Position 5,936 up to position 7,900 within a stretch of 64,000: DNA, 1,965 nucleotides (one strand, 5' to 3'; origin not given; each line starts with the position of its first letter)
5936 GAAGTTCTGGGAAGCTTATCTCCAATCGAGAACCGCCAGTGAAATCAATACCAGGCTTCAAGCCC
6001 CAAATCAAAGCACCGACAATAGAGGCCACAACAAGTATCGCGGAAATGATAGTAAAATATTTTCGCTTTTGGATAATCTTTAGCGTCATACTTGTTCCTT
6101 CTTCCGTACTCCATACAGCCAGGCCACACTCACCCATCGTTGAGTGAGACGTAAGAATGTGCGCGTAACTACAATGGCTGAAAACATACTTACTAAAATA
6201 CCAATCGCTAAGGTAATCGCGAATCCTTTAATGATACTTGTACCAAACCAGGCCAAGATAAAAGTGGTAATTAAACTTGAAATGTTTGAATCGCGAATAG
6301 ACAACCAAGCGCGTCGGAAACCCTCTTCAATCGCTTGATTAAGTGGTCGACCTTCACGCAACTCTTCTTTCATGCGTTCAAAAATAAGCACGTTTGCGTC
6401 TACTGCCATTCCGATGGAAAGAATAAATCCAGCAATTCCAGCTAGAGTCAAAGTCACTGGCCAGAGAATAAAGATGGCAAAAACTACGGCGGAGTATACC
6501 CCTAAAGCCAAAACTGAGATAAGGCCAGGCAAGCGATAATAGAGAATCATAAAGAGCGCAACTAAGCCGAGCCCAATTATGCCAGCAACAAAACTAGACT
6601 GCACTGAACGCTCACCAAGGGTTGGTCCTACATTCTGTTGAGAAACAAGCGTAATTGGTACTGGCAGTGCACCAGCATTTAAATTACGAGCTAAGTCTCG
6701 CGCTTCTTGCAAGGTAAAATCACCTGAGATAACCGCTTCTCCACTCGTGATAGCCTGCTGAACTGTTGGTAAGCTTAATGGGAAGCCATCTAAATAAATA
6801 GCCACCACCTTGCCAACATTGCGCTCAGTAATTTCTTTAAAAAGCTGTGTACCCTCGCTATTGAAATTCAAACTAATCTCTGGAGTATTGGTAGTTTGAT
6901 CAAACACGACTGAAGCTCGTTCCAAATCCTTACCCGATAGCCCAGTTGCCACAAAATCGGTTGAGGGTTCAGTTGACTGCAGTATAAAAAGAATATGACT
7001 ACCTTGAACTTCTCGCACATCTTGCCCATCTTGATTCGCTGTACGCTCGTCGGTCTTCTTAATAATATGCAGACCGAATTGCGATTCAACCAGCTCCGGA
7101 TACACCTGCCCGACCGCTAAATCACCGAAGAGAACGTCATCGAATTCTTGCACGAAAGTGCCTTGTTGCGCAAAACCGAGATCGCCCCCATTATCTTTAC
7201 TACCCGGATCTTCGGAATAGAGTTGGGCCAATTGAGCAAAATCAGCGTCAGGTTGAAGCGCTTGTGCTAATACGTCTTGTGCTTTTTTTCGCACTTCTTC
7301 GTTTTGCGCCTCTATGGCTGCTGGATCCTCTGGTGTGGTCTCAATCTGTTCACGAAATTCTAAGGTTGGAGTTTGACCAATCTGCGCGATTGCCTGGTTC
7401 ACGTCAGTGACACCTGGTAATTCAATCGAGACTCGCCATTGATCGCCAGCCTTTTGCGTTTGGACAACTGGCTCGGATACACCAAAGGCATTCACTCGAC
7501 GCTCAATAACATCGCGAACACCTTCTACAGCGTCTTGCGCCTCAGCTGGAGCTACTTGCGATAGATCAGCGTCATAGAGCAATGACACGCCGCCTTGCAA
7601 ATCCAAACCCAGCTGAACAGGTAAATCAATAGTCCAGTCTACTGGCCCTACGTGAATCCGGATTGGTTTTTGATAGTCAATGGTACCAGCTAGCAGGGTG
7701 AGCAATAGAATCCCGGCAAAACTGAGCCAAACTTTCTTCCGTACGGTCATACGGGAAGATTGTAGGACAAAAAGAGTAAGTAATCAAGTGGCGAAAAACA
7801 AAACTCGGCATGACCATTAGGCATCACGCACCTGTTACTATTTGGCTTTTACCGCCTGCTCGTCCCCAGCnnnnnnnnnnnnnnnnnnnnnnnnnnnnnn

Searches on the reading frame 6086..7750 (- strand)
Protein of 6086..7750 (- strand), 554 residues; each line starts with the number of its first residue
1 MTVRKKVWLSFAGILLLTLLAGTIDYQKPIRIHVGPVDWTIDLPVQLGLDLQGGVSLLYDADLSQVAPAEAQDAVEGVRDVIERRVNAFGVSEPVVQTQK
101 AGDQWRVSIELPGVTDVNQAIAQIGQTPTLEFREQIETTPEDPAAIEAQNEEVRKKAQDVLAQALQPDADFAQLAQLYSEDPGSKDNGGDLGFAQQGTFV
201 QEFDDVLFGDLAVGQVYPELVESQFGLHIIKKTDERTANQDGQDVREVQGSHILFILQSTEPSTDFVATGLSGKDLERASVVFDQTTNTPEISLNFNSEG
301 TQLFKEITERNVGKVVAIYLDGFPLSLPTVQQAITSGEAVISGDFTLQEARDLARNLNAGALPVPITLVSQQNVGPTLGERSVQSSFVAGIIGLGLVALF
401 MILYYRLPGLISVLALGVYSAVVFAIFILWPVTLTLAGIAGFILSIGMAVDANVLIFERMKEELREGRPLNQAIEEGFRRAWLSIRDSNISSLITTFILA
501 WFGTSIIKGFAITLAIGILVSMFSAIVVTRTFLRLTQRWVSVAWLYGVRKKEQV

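Call 14: search_protein_families(library=pfam, proteins=[window:6086-7750:-], max_evalue=0.0001)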
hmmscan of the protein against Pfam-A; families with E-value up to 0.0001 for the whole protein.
window:6086-7750:- (554 aa): 7 families
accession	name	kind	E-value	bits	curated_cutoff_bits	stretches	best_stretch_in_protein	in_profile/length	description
PF22599.2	SecDF_P1_head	-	1.2e-28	99.8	27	1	270-364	20-114/114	SecDF, P1 head subdomain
PF13616.12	Rotamase_3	-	4.3e-22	79.3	22.5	1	147-235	30-115/116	PPIC-type PPIASE domain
PF00639.27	Rotamase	-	2.8e-19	70.3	21.7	1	144-234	9-97/97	PPIC-type PPIASE domain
PF21760.3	SecD_1st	-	3.2e-17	62.1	27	1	76-135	2-58/60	Protein translocase subunit SecDF, P1 domain, N-terminal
PF02355.23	SecD_SecF_C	-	6.3e-15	55.5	20.5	1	368-536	15-186/189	Protein export membrane protein SecD/SecF, C-terminal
PF03176.21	MMPL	-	1.9e-11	43.9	20.5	1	384-540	143-306/333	MMPL family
PF00873.25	ACR_tran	-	5.2e-05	21.6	28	1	381-529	328-482/1021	AcrB/AcrD/AcrF family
